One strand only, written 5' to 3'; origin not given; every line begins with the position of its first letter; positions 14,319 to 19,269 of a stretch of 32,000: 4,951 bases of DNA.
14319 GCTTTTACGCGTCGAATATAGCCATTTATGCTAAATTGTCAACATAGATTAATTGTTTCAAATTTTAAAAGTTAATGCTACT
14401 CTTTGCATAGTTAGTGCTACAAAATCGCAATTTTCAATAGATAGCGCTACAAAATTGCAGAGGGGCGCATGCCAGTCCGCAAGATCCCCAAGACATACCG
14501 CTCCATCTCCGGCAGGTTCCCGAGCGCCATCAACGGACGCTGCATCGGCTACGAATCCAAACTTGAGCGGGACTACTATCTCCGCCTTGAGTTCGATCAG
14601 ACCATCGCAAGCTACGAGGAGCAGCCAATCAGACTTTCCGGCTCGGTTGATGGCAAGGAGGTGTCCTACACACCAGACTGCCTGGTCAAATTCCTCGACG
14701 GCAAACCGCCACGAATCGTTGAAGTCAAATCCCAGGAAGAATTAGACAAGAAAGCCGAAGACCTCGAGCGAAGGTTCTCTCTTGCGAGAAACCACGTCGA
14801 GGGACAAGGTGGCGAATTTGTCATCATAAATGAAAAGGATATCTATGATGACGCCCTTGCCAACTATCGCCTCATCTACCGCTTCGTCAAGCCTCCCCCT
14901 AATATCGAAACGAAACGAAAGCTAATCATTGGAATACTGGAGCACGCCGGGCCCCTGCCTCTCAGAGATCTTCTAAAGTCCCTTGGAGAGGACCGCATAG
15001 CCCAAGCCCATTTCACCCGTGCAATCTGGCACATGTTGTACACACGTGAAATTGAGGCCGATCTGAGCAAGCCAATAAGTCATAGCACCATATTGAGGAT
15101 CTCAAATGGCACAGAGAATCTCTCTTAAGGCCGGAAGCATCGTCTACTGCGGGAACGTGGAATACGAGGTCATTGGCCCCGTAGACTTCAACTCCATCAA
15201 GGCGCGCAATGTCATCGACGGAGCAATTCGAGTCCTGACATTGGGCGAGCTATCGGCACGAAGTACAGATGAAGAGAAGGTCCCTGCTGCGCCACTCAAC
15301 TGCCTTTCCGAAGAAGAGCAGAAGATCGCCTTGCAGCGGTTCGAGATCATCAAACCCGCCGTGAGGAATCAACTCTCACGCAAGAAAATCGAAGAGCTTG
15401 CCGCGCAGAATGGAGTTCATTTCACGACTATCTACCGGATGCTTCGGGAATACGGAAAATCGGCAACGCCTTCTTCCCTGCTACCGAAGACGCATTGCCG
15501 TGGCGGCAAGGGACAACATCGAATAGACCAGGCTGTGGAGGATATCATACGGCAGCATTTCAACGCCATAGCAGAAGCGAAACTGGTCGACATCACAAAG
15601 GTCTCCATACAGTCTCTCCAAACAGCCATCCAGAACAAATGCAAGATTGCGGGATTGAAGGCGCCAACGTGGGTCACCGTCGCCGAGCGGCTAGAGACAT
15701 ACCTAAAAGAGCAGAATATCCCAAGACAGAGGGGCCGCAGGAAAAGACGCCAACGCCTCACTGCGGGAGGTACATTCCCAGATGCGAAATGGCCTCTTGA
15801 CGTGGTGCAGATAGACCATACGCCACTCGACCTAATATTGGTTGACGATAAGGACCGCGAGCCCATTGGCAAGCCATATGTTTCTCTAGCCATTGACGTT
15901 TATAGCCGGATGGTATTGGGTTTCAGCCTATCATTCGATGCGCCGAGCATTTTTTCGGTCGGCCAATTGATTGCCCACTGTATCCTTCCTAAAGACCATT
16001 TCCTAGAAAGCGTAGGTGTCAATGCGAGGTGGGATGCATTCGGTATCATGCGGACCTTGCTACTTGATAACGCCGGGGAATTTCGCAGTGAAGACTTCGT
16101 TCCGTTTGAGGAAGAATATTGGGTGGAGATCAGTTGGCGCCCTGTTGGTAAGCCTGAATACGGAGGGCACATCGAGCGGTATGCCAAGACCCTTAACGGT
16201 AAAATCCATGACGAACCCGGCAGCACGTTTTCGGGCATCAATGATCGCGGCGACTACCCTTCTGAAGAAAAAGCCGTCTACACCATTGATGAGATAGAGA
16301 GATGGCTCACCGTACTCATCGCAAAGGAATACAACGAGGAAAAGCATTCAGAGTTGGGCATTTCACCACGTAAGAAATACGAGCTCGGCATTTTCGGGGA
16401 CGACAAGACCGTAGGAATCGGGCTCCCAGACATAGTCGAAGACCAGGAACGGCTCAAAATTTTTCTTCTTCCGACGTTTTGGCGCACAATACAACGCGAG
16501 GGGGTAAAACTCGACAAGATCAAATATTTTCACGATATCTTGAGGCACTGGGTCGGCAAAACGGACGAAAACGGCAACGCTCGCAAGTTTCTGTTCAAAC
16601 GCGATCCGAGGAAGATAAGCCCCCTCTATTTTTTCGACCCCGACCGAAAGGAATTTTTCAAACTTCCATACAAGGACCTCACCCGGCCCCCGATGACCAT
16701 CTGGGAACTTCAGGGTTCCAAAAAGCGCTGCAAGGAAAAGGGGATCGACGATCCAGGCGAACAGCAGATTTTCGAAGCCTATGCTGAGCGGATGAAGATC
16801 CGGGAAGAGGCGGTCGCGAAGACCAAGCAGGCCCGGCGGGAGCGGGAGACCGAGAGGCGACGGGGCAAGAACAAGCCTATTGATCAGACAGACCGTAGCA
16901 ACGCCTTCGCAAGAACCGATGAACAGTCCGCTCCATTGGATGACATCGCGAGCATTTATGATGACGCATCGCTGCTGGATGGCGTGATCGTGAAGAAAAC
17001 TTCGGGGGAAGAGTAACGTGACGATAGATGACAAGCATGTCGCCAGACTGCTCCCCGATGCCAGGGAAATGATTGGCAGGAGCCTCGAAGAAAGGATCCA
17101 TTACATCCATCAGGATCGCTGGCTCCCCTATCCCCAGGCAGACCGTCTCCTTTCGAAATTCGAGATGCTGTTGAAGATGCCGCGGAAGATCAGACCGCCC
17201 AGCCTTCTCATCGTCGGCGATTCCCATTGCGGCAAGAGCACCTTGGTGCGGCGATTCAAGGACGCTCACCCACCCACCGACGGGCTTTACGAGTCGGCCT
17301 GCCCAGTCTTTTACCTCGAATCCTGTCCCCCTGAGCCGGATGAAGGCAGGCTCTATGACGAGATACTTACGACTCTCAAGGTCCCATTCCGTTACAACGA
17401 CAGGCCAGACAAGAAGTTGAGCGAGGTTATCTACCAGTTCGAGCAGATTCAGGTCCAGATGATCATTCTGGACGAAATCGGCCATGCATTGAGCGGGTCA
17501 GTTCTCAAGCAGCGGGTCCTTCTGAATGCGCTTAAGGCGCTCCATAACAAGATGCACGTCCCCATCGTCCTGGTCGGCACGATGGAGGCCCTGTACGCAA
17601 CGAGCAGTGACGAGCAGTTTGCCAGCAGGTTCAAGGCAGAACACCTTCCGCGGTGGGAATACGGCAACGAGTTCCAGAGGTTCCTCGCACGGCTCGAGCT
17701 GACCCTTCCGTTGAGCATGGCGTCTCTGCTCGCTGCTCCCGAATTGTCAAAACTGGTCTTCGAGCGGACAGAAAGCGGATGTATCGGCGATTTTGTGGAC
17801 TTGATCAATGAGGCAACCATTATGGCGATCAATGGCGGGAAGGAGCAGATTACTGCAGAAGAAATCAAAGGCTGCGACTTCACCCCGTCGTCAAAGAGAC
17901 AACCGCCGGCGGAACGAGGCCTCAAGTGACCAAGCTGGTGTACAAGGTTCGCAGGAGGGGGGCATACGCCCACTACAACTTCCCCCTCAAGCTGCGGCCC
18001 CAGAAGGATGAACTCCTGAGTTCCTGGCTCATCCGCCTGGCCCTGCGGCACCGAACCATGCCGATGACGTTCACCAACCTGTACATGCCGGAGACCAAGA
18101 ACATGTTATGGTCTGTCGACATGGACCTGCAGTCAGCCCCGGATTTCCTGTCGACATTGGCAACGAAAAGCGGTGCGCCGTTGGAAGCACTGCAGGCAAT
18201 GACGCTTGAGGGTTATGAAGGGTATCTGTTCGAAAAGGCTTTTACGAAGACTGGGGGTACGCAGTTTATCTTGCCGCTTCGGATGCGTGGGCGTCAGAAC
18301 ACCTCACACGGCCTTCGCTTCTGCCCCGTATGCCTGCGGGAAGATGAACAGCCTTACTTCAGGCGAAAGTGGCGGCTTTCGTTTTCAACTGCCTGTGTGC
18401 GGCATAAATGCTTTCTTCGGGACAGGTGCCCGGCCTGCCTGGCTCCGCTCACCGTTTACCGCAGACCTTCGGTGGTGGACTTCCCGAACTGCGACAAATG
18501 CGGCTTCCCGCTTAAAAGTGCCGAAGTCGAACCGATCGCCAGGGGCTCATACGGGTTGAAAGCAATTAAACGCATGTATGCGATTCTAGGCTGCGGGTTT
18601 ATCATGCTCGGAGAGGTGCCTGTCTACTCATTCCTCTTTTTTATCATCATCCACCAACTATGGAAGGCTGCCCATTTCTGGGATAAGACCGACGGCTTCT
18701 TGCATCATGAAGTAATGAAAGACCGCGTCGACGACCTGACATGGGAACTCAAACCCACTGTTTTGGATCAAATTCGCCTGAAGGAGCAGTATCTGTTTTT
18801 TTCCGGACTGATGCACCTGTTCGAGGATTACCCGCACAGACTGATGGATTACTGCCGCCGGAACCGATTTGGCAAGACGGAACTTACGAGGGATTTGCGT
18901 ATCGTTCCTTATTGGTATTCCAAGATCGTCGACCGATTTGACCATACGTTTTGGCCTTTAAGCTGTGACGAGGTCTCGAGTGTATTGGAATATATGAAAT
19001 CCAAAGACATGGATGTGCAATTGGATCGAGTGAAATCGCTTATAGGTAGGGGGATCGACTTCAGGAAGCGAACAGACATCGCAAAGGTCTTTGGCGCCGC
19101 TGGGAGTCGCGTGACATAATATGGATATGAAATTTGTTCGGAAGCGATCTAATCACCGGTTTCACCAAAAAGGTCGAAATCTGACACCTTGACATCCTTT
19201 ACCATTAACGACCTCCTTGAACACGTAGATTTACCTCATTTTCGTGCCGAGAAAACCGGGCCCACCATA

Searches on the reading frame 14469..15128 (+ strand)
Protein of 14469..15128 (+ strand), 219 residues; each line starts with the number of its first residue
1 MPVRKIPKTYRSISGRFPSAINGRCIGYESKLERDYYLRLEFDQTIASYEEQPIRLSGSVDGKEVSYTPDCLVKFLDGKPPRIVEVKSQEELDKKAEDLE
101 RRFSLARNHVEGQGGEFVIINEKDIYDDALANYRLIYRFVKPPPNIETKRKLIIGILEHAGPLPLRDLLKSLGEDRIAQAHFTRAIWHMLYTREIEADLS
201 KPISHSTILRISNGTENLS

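Call 8: search_protein_families(library=pfam, proteins=[window:14469-15128:+], max_evalue=0.001)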
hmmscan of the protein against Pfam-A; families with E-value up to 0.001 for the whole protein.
window:14469-15128:+ (219 aa): 2 families
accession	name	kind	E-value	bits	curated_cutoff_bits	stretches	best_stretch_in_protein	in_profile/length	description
PF08722.17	Tn7_TnsA-like_N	-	6.7e-13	49.4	26.5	1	43-122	1-85/85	TnsA-like endonuclease N terminal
PF08721.17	Tn7_Tnp_TnsA_C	-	1.6e-10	41.7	23.4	1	124-199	1-83/83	TnsA endonuclease C terminal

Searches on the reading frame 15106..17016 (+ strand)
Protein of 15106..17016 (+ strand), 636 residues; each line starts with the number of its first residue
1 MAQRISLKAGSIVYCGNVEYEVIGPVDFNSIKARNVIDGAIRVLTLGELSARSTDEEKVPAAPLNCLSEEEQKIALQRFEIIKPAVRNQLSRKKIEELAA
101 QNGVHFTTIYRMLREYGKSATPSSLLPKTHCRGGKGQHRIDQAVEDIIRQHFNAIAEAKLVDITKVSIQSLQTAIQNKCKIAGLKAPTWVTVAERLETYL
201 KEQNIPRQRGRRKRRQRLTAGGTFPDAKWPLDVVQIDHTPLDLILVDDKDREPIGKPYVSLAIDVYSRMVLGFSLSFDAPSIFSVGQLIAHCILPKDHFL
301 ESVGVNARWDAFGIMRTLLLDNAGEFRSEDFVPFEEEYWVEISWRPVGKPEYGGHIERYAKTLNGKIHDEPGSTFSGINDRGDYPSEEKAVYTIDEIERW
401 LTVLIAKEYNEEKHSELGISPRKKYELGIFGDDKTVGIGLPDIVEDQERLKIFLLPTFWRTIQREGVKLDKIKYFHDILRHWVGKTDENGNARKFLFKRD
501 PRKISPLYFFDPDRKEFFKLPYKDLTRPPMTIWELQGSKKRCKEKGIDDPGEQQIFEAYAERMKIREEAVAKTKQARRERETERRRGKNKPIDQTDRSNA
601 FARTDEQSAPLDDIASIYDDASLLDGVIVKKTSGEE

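Call 8: search_protein_families(library=pfam, proteins=[window:15106-17016:+], max_evalue=0.001)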
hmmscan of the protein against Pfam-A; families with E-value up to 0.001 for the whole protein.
window:15106-17016:+ (636 aa): 1 family
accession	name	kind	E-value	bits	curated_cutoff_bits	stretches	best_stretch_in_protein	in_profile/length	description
PF09299.17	Mu-transpos_C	-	4.9e-08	33.3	21.7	1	453-517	3-58/61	Mu transposase, C-terminal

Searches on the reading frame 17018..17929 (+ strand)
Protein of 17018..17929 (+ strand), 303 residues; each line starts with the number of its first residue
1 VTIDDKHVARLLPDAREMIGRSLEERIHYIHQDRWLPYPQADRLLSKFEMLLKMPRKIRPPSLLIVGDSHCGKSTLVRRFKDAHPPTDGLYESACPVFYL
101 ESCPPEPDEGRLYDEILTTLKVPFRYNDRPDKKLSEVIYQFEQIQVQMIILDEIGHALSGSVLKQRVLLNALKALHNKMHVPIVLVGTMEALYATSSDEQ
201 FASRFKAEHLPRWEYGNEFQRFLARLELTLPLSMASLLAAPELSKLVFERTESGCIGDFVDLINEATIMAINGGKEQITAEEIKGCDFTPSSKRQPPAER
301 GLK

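Call 8: search_protein_families(library=pfam, proteins=[window:17018-17929:+], max_evalue=0.001)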
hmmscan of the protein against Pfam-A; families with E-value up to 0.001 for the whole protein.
window:17018-17929:+ (303 aa): 4 families
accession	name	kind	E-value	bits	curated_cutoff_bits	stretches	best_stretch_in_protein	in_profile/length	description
PF05621.17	TniB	-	1e-69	234.2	22.4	1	26-215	1-189/189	Bacterial TniB protein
PF13401.12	AAA_22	-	3.3e-14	53.8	27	1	62-190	7-125/130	AAA domain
PF13191.12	AAA_16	-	0.00021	22.3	32.6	1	44-91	8-55/167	AAA ATPase domain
PF13173.12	AAA_14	-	0.00086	19.8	27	0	62-208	4-118/129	AAA domain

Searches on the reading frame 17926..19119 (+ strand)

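Call 8: search_protein_families(library=pfam, proteins=[window:17926-19119:+], max_evalue=0.001)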
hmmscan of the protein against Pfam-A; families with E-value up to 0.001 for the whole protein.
window:17926-19119:+ (397 aa): 1 family
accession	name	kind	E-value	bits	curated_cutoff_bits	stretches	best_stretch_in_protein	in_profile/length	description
PF06527.16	TniQ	-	2e-35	123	27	1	20-164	1-142/142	TniQ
